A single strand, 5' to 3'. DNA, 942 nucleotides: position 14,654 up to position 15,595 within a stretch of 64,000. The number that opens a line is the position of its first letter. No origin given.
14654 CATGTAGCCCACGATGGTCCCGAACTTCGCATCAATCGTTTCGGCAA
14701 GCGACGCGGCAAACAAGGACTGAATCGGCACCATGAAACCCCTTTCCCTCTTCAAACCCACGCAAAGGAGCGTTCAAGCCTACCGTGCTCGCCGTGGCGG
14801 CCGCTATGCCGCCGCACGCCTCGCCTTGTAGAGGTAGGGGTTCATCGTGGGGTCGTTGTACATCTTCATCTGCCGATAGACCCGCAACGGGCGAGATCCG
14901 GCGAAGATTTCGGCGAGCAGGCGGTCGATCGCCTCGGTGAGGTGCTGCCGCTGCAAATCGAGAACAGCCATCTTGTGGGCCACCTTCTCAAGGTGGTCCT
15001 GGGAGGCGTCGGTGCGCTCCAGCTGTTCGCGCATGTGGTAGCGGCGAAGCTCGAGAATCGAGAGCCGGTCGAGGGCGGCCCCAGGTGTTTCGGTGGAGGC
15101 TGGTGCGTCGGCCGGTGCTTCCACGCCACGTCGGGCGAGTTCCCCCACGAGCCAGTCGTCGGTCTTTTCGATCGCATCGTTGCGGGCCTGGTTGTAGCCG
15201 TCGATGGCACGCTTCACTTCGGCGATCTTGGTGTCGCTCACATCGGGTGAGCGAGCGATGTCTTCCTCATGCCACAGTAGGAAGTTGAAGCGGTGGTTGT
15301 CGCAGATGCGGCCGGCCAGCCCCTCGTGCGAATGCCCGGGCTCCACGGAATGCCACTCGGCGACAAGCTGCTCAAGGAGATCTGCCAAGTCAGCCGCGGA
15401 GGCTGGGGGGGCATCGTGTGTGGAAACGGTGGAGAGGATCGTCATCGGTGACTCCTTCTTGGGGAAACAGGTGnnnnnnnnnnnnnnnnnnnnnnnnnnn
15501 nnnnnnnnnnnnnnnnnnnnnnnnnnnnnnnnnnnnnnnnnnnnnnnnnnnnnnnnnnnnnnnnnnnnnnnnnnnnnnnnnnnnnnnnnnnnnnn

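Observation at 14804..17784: Orphan ACP / half-length KS (Cys->Val) / FabF-type KS / DUF4254 operon with no reductive, transferase or release enzymes nearby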

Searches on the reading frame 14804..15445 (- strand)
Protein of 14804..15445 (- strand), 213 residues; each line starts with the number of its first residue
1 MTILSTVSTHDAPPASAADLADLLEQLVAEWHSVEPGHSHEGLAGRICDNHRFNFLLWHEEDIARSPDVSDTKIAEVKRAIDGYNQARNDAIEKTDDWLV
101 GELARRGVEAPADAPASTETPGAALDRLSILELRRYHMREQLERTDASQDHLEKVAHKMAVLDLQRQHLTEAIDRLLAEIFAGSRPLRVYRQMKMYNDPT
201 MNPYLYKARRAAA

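Call 5: search_protein_families(library=pfam, proteins=[window:14804-15445:-], max_evalue=0.01)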
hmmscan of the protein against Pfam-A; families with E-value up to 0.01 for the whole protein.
window:14804-15445:- (213 aa): 1 family
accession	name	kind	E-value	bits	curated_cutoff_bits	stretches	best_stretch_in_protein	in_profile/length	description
PF14063.11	DUF4254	-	1.5e-50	171.2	27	1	47-189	4-144/144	Protein of unknown function (DUF4254)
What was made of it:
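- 14804..15445 (-): DUF4254 protein (213 aa), a soluble all-helical bundle; it starts 28 nt after the KS stop with its own AAGGAG (15457-15452). PF14063 E=1.5e-50 (call 5).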

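Call 6: search_protein_families(library=ncbifam, proteins=[window:14804-15445:-], max_evalue=1)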
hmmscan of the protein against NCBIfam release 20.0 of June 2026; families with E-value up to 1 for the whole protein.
window:14804-15445:- (213 aa): 0 families

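Call 27: find_homologous_proteins(query=window:14804-15445:-, max_evalue=0.001)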
Query window:14804-15445:- (213 aa): 6783 proteins with E <= 0.001 among 8000 candidates; the best 120 are listed.
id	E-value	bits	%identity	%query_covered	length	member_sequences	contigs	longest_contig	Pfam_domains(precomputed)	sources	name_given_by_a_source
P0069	1.3e-136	471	100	100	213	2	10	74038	PF14063.12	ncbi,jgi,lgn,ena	jgi:hypothetical protein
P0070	1.4e-130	451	95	100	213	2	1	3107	PF14063.12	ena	-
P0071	9.4e-126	436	92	100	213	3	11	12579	PF14063.12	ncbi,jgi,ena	ncbi:MAG: DUF4254 domain-containing protein [Pirellulales bacterium]|jgi:hypothetical protein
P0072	4.8e-121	420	88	100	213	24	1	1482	PF14063.12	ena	-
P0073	2.0e-117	408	86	100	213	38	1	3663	PF14063.12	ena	-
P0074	3.0e-109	382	86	95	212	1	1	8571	PF14063.12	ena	-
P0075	3.7e-104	365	78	97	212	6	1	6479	PF14063.12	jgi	-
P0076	1.3e-98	347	77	93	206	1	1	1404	PF14063.12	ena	-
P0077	1.6e-98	347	75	94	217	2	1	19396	PF14063.12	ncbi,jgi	jgi:hypothetical protein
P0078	6.3e-98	345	72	99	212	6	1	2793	PF14063.12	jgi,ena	-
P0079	8.3e-98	344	73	96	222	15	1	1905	PF14063.12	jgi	-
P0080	1.0e-97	344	77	95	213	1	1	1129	PF14063.12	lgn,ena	-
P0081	1.1e-97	344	74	98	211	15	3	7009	PF14063.12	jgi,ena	-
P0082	1.1e-97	344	73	100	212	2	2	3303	PF14063.12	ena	-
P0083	1.3e-97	344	74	99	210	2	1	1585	PF14063.12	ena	-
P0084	1.3e-97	344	72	99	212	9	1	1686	PF14063.12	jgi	-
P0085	3.0e-97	343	77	94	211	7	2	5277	PF14063.12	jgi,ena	-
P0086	1.9e-96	340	79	91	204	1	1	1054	PF14063.12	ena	-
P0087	3.8e-96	339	74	92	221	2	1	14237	PF14063.12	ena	-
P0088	4.1e-96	339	77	86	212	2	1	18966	PF14063.12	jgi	jgi:hypothetical protein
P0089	4.5e-96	339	74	93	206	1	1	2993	PF14063.12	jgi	jgi:hypothetical protein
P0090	4.7e-96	339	78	92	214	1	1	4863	PF14063.12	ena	-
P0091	5.2e-96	339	73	93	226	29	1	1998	PF14063.12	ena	-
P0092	5.2e-96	339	74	96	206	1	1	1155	PF14063.12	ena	-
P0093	5.7e-96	338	74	96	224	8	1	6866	PF14063.12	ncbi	ncbi:MAG: DUF4254 domain-containing protein [Planctomycetia bacterium]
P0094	6.7e-96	338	71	97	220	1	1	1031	PF14063.12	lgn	-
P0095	7.0e-96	338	77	92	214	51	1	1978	PF14063.12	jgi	-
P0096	8.1e-96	338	77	86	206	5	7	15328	PF14063.12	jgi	jgi:hypothetical protein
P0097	9.2e-96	338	72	97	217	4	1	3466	PF14063.12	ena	-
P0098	1.0e-95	338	75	96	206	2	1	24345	PF14063.12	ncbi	ncbi:MAG: DUF4254 domain-containing protein [Planctomycetia bacterium]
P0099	1.1e-95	337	72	100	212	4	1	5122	PF14063.12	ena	-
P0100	1.3e-95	337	73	98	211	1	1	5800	PF14063.12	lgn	-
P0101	1.4e-95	337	76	92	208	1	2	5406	PF14063.12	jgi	jgi:hypothetical protein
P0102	1.5e-95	337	75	93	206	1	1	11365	PF14063.12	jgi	jgi:hypothetical protein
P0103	1.7e-95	337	76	93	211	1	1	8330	PF14063.12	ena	-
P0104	2.1e-95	337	72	99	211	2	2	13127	PF14063.12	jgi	jgi:hypothetical protein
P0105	2.1e-95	337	75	96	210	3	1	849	PF14063.12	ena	-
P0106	2.2e-95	336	74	93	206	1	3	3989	PF14063.12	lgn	-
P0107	2.2e-95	336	72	99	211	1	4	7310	PF14063.12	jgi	jgi:hypothetical protein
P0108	2.3e-95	336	75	92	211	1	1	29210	PF14063.12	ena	-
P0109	3.1e-95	336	76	94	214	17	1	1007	PF14063.12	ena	-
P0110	4.3e-95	336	69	98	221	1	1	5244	PF14063.12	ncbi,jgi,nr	ncbi:MAG: DUF4254 domain-containing protein [Planctomycetes bacterium]|nr:DUF4254 domain-containing 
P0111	4.7e-95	335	78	90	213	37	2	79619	PF14063.12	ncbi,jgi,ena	-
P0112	5.4e-95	335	71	98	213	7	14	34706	PF14063.12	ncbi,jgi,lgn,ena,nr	ncbi:MAG: DUF4254 domain-containing protein [Planctomycetota bacterium]|jgi:hypothetical protein|nr:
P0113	5.6e-95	335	77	85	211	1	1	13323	PF14063.12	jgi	-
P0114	6.0e-95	335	72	100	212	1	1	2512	PF14063.12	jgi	jgi:hypothetical protein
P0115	6.0e-95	335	73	96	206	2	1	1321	PF14063.12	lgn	-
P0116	6.2e-95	335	74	93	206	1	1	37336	PF14063.12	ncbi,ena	-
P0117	6.5e-95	335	72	97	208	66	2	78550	PF14063.12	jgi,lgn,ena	jgi:hypothetical protein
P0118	6.6e-95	335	73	98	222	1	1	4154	PF14063.12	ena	-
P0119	7.6e-95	335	72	100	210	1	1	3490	PF14063.12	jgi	jgi:hypothetical protein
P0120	8.8e-95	335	79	83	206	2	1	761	PF14063.12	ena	-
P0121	9.4e-95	334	72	100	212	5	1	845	PF14063.12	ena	-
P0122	9.7e-95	334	74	94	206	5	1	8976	PF14063.12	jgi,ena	jgi:hypothetical protein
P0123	9.8e-95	334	72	99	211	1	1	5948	PF14063.12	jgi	jgi:hypothetical protein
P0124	9.9e-95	334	78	87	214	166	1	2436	PF14063.12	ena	-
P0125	1.1e-94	334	74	96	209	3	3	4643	PF14063.12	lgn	-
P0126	1.1e-94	334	74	94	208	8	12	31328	PF14063.12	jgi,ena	jgi:hypothetical protein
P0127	1.1e-94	334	72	96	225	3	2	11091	PF14063.12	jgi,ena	-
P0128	1.2e-94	334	75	93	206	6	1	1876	PF14063.12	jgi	jgi:hypothetical protein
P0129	1.2e-94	334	72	96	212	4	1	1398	PF14063.12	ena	-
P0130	1.3e-94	334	73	95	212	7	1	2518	PF14063.12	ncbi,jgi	jgi:hypothetical protein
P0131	1.3e-94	334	70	96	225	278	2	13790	PF14063.12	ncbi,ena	-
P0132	1.5e-94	334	72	95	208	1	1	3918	PF14063.12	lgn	-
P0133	1.6e-94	334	77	86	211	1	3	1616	PF14063.12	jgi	-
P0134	1.7e-94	334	74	94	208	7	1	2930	PF14063.12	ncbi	ncbi:MAG: DUF4254 domain-containing protein [Planctomycetota bacterium]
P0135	1.8e-94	334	75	88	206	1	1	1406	PF14063.12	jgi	-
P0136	1.9e-94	333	71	97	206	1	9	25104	PF14063.12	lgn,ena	-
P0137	1.9e-94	333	72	94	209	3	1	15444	PF14063.12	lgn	-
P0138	1.9e-94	333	75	93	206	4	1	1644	PF14063.12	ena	-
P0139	1.9e-94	333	75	92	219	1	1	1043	PF14063.12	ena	-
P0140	2.4e-94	333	72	96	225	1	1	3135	PF14063.12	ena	-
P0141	2.5e-94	333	73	96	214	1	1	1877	PF14063.12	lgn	-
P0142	3.1e-94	333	78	87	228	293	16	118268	PF14063.12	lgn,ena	-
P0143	3.3e-94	333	72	99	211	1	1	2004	PF14063.12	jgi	jgi:cell division protein FtsB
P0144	3.5e-94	333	75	93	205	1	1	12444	PF14063.12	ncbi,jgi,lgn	jgi:hypothetical protein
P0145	3.5e-94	333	71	95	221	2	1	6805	PF14063.12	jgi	jgi:hypothetical protein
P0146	3.6e-94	332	73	92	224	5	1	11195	PF14063.12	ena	-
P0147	4.4e-94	332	70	100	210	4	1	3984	PF14063.12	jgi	jgi:hypothetical protein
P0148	4.9e-94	332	74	94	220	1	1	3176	PF14063.12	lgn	-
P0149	5.0e-94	332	71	96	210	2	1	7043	PF14063.12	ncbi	ncbi:MAG: hypothetical protein RLZZ440_213 [Planctomycetota bacterium]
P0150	5.3e-94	332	71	100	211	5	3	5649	PF14063.12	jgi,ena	jgi:hypothetical protein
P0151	5.9e-94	332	72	97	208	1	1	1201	PF14063.12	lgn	-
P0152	6.1e-94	332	73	94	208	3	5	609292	PF14063.12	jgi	jgi:hypothetical protein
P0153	6.7e-94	332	73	95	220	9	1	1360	PF14063.12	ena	-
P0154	7.2e-94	332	71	100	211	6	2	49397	PF14063.12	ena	-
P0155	7.5e-94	331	73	97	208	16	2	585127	PF14063.12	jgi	jgi:hypothetical protein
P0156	7.7e-94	331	74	90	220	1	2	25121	PF14063.12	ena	-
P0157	8.3e-94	331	74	95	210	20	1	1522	PF14063.12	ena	-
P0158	8.8e-94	331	70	98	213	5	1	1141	PF14063.12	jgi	jgi:cell division protein FtsB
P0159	8.8e-94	331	71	98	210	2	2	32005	PF14063.12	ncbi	-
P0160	8.9e-94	331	74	90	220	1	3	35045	PF14063.12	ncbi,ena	-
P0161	9.7e-94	331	72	98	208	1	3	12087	PF14063.12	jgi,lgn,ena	-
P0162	9.7e-94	331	72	98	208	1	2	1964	PF14063.12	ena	-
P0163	1.1e-93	331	74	90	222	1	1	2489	PF14063.12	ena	-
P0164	1.2e-93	331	74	93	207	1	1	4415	PF14063.12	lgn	-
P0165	1.3e-93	331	70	96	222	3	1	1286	PF14063.12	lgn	-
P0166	1.4e-93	331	72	98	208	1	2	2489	PF14063.12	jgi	jgi:hypothetical protein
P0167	1.4e-93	331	76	92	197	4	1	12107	PF14063.12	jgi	jgi:hypothetical protein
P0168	1.6e-93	330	73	96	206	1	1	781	PF14063.12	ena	-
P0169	1.9e-93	330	75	90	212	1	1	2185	PF14063.12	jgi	-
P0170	2.0e-93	330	74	90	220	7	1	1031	PF14063.12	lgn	-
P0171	2.0e-93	330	74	96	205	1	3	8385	PF14063.12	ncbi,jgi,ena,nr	ncbi:MAG: DUF4254 domain-containing protein [Planctomycetia bacterium]|nr:DUF4254 domain-containing 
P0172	2.0e-93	330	71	94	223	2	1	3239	PF14063.12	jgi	jgi:hypothetical protein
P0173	2.1e-93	330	71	95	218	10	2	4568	PF14063.12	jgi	-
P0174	2.3e-93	330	71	96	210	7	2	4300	PF14063.12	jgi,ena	jgi:hypothetical protein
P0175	2.4e-93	330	73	95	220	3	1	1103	PF14063.12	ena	-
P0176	2.4e-93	330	74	92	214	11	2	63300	PF14063.12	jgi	jgi:hypothetical protein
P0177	2.6e-93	330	72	96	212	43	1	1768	PF14063.12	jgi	jgi:hypothetical protein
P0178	2.8e-93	330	75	90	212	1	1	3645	PF14063.12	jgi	jgi:hypothetical protein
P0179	3.3e-93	329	74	93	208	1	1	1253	PF14063.12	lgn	-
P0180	3.4e-93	329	71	98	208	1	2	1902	PF14063.12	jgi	jgi:hypothetical protein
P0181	3.4e-93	329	74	92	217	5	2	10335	PF14063.12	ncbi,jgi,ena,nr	ncbi:DUF4254 domain-containing protein [bacterium]|nr:DUF4254 domain-containing protein [bacterium]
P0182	3.7e-93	329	68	100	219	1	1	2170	PF14063.12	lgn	-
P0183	3.8e-93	329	74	94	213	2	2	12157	PF14063.12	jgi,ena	-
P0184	3.8e-93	329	72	94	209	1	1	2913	PF14063.12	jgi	jgi:cell division protein FtsB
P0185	4.1e-93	329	76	89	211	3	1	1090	PF14063.12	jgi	-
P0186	4.1e-93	329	73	92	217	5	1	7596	PF14063.12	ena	-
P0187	4.3e-93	329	70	100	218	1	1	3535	PF14063.12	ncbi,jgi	jgi:hypothetical protein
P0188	4.4e-93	329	70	99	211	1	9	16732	PF14063.12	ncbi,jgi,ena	jgi:hypothetical protein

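Call 28: find_encoding_contigs(protein=P0152, flank=8000, max_places=2)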
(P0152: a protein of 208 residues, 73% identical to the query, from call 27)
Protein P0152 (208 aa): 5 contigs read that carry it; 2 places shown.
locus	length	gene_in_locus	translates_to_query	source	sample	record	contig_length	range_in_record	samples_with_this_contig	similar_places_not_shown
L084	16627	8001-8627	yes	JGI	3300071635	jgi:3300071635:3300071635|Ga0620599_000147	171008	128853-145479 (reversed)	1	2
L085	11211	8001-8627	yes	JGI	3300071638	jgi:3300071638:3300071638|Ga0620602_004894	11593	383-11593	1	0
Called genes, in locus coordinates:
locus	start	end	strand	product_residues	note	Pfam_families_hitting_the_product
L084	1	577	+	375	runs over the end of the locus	PF07963:N_methyl (weak), PF07596:SBP_bac_10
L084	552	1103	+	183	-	-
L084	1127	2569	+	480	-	PF13660:DUF4147, PF05161:MOFRL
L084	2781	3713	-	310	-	PF01261:AP_endonuc_2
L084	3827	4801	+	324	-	PF01073:3Beta_HSD, PF01370:Epimerase, PF02719:Polysacc_synt_2 (faint), PF04321:RmlD_sub_bind (weak), PF16363:GDP_Man_Dehyd, PF07993:NAD_binding_4 (weak)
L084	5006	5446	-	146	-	-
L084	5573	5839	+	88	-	PF00550:PP-binding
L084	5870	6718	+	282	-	-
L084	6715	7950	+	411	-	PF00109:ketoacyl-synt, PF00108:Thiolase_N (faint), PF02801:Ketoacyl-synt_C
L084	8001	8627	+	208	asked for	PF14063:DUF4254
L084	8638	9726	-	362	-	PF13249:SQHop_cyclase_N (faint), PF13243:SQHop_cyclase_C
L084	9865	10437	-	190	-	-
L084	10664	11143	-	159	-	PF02502:LacAB_rpiB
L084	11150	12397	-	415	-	PF01300:Sua5_yciO_yrdC, PF01451:LMWPc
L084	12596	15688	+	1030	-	PF07244:POTRA, PF08479:POTRA_2 (faint), PF07244:POTRA, PF01103:Omp85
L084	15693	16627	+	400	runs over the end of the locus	PF01075:Glyco_transf_9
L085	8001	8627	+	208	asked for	PF14063:DUF4254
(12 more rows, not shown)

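Call 29: find_encoding_contigs(protein=P0142, flank=8000, max_places=2)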
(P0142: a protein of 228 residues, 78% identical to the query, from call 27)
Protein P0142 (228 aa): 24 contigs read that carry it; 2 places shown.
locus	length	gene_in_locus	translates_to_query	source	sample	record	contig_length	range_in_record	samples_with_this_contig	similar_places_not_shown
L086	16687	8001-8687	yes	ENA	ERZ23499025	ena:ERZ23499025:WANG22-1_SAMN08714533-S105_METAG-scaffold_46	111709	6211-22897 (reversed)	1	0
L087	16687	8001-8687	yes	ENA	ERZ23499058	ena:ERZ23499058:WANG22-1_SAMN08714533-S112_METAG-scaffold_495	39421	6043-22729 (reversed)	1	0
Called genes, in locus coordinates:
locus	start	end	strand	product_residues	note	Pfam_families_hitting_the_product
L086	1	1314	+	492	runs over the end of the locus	PF13660:DUF4147, PF05161:MOFRL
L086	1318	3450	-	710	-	PF00149:Metallophos, PF13385:Laminin_G_3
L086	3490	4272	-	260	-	PF01261:AP_endonuc_2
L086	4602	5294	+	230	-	PF01370:Epimerase, PF16363:GDP_Man_Dehyd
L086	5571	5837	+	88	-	PF00550:PP-binding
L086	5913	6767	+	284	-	-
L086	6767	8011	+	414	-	PF00109:ketoacyl-synt, PF02801:Ketoacyl-synt_C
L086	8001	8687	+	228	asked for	PF14063:DUF4254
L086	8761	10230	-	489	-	PF07394:DUF1501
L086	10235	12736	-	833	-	PF07635:PSCyt1, PF07583:PSCyt2, PF07587:PSD1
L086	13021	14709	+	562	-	PF00884:Sulfatase, PF01663:Phosphodiest (faint), PF16347:SGSH_C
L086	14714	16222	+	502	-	PF00884:Sulfatase, PF01663:Phosphodiest (faint), PF16347:SGSH_C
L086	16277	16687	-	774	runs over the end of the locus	PF00089:Trypsin, PF13365:Trypsin_2, PF13369:Transglut_core2, PF13371:TPR_9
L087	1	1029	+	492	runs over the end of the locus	PF13660:DUF4147, PF05161:MOFRL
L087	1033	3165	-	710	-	PF00149:Metallophos, PF13385:Laminin_G_3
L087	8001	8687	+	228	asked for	PF14063:DUF4254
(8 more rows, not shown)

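Call 35: search_dna_similar(query=window:14804-15445:-, collection=plasmids, mode=protein, max_evalue=1)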
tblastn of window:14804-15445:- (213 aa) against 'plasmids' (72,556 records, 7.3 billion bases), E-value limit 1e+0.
Records with a match: 7; places in all: 7; records where one place covers at least 80% of the query: 2.
Best place of each record, by identity: <60% 7.
By first word of the organism name: Burkholderia 2; Legionella 1; Prevotella 1; Bacteroides 1; Phocaeicola 1; Parabacteroides 1.
By predicted mobility (MOB-suite, as given by PLSDB): non-mobilizable 7.
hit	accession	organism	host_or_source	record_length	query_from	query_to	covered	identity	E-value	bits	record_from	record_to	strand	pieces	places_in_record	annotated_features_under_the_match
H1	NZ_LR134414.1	Legionella adelaidensis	environmental,Cooling tower water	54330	26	207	85%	41.2%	7e-37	142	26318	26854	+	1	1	DUF4254 domain-containing protein | hypothetical protein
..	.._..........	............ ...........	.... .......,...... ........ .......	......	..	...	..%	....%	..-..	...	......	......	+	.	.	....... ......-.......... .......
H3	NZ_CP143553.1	Burkholderia multivorans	Homo sapiens,bronchoalveolar lavage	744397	50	205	73%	48.1%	2e-26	113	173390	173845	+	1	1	DUF4254 domain-containing protein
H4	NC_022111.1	Prevotella sp. oral taxon 299 str. F0039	Homo sapiens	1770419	34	210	83%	40.7%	2e-34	136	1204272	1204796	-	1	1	none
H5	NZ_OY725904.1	Bacteroides finegoldii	-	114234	58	209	71%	45.4%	2e-34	136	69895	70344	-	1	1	DUF4254 domain-containing protein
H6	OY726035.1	Phocaeicola massiliensis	-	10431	58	206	70%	45.0%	6e-34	134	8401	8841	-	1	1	record has no annotation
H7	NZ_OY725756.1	Parabacteroides distasonis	-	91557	58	206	70%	44.3%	6e-34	134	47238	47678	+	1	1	DUF4254 domain-containing protein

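Call 36: get_annotated_region(hit=H1, flank=7000)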
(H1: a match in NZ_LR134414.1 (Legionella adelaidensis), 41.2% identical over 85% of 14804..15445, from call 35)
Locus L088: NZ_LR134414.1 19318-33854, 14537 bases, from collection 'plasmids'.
description: Legionella adelaidensis strain NCTC12735 plasmid 5, complete sequence
organism: Legionella adelaidensis (NCBI taxid 45056)
taxonomy: Bacteria; Pseudomonadota; Gammaproteobacteria; Legionellales; Legionellaceae; Legionella; Legionella adelaidensis
host: -; source: environmental,Cooling tower water; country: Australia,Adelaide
typing (MOB-suite, as given by PLSDB): non-mobilizable
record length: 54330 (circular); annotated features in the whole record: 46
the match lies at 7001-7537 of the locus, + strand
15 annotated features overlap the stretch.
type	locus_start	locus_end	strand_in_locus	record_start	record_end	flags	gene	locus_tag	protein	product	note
CDS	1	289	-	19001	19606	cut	-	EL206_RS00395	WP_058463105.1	peroxiredoxin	-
CDS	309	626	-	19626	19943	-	grxD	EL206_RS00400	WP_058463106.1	Grx4 family monothiol glutaredoxin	-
CDS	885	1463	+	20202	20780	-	-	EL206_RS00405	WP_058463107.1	Fe-Mn family superoxide dismutase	GO:0006801 - superoxide metabolic process [Evidence IEA]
CDS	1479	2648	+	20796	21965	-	-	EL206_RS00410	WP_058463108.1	aspartate aminotransferase family protein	-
CDS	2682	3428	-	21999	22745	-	rlmB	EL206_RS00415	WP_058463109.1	23S rRNA (guanosine(2251)-2'-O)-methyltransferase RlmB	GO:0009451 - RNA modification [Evidence IEA]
CDS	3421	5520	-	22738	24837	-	rnr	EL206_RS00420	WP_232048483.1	ribonuclease R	GO:0006401 - RNA catabolic process [Evidence IEA]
CDS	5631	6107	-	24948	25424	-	-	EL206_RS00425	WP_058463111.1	hypothetical protein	-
CDS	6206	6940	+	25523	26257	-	-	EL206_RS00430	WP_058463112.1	transporter substrate-binding domain-containing protein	-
CDS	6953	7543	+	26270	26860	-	-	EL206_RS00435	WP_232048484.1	DUF4254 domain-containing protein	-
CDS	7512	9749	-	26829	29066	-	-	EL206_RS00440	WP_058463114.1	hypothetical protein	-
CDS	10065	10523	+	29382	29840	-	-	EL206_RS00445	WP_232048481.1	RimK/LysX family protein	-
CDS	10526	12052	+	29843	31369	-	-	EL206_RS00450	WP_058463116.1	inactive transglutaminase family protein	-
CDS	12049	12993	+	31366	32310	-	-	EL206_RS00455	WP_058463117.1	alpha-L-glutamate ligase-like protein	-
CDS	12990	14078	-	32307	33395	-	-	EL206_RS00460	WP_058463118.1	C1 family peptidase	GO:0006508 - proteolysis [Evidence IEA]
CDS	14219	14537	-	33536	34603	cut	-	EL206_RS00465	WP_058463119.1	C1 family peptidase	GO:0006508 - proteolysis [Evidence IEA]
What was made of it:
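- The DUF4254-GT9 link comes from other phyla and does not hold in Legionella (call 36).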

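Call 37: get_annotated_region(hit=H2, flank=7000)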
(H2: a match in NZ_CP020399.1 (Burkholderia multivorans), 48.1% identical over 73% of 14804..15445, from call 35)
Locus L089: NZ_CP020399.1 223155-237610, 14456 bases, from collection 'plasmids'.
description: Burkholderia multivorans strain FDAARGOS_246 plasmid unnamed, complete sequence
organism: Burkholderia multivorans (NCBI taxid 87883)
taxonomy: Bacteria; Pseudomonadota; Betaproteobacteria; Burkholderiales; Burkholderiaceae; Burkholderia; Burkholderia multivorans
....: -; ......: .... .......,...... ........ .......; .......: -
typing (MOB-suite, as given by PLSDB): non-mobilizable
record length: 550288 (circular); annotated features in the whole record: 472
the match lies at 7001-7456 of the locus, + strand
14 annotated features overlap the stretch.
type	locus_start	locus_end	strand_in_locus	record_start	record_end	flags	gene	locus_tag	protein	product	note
CDS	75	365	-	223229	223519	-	-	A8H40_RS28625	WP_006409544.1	hypothetical protein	-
CDS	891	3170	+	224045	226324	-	-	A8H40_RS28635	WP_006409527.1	ATP-binding protein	-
CDS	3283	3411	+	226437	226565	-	-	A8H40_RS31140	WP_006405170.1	hypothetical protein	-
CDS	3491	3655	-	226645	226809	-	-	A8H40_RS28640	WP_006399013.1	alpha helical protein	-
CDS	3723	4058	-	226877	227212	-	-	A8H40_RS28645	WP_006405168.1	DUF2934 domain-containing protein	-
CDS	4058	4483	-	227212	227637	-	-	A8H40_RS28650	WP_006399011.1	CBS domain-containing protein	-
CDS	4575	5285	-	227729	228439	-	-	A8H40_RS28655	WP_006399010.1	MgtC/SapB family protein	-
CDS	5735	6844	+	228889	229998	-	-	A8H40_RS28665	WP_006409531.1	glycosyltransferase family 9 protein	-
CDS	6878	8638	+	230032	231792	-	-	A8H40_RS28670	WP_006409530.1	DUF4254 domain-containing protein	-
CDS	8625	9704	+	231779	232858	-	-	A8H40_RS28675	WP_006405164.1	glycosyltransferase family 9 protein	-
CDS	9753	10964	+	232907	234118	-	hmpA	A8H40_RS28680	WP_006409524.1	NO-inducible flavohemoprotein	GO:0051409 - response to nitrosative stress [Evidence IEA]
CDS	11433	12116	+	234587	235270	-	-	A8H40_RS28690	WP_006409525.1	type 1 glutamine amidotransferase domain-containing protein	-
CDS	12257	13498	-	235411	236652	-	-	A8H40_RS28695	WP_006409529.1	saccharopine dehydrogenase NADP-binding domain-containing protein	-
CDS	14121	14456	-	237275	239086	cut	-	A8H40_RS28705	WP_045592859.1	efflux transporter outer membrane subunit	GO:0006810 - transport [Evidence IEA]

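Call 38: get_annotated_region(hit=H5, flank=7000)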
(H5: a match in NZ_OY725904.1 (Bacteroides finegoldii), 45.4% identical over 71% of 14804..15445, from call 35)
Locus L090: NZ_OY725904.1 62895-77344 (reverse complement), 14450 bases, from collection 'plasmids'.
description: Bacteroides finegoldii strain Bacteroides finegoldii TSDC17.2-1.1 plasmid 2, complete sequence
organism: Bacteroides finegoldii (NCBI taxid 338188)
taxonomy: Bacteria; Bacteroidota; Bacteroidia; Bacteroidales; Bacteroidaceae; Bacteroides; Bacteroides finegoldii
host: -; source: -; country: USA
typing (MOB-suite, as given by PLSDB): non-mobilizable
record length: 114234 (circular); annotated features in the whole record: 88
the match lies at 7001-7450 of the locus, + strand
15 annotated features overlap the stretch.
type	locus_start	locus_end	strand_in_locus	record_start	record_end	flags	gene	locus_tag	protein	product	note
CDS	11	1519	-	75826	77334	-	-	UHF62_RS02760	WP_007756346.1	GH3 auxin-responsive promoter family protein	-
CDS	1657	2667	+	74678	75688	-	-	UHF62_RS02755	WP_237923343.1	ATP-dependent 6-phosphofructokinase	GO:0006002 - fructose 6-phosphate metabolic process [Evidence IEA]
CDS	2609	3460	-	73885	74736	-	rnc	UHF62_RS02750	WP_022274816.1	ribonuclease III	GO:0006396 - RNA processing [Evidence IEA]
CDS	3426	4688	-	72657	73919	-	fabF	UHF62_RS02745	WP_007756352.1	beta-ketoacyl-ACP synthase II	GO:0006633 - fatty acid biosynthetic process [Evidence IEA]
CDS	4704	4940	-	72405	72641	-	-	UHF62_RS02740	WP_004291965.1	acyl carrier protein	GO:0006633 - fatty acid biosynthetic process [Evidence IEA]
CDS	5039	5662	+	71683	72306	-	purN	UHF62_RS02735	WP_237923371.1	phosphoribosylglycinamide formyltransferase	GO:0009152 - purine ribonucleotide biosynthetic process [Evidence IEA]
CDS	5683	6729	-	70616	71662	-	pdxB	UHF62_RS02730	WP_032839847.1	4-phosphoerythronate dehydrogenase PdxB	GO:0008615 - pyridoxine biosynthetic process [Evidence IEA]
CDS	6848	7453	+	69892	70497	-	-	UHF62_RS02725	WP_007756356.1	DUF4254 domain-containing protein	-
CDS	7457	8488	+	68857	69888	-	-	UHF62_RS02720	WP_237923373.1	glycosyltransferase family 9 protein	-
CDS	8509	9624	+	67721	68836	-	glf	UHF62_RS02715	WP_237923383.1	UDP-galactopyranose mutase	GO:0009273 - peptidoglycan-based cell wall biogenesis [Evidence IEA]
CDS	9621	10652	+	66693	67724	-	-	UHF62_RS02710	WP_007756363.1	galactofuranosyltransferase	-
CDS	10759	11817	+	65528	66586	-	-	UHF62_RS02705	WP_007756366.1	glycosyltransferase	-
CDS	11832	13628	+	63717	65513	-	-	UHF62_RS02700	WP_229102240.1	LTA synthase family protein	-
CDS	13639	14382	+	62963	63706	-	-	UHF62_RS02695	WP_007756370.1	phosphotransferase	-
CDS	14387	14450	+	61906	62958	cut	-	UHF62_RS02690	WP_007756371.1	CDP-glycerol glycerophosphotransferase family protein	-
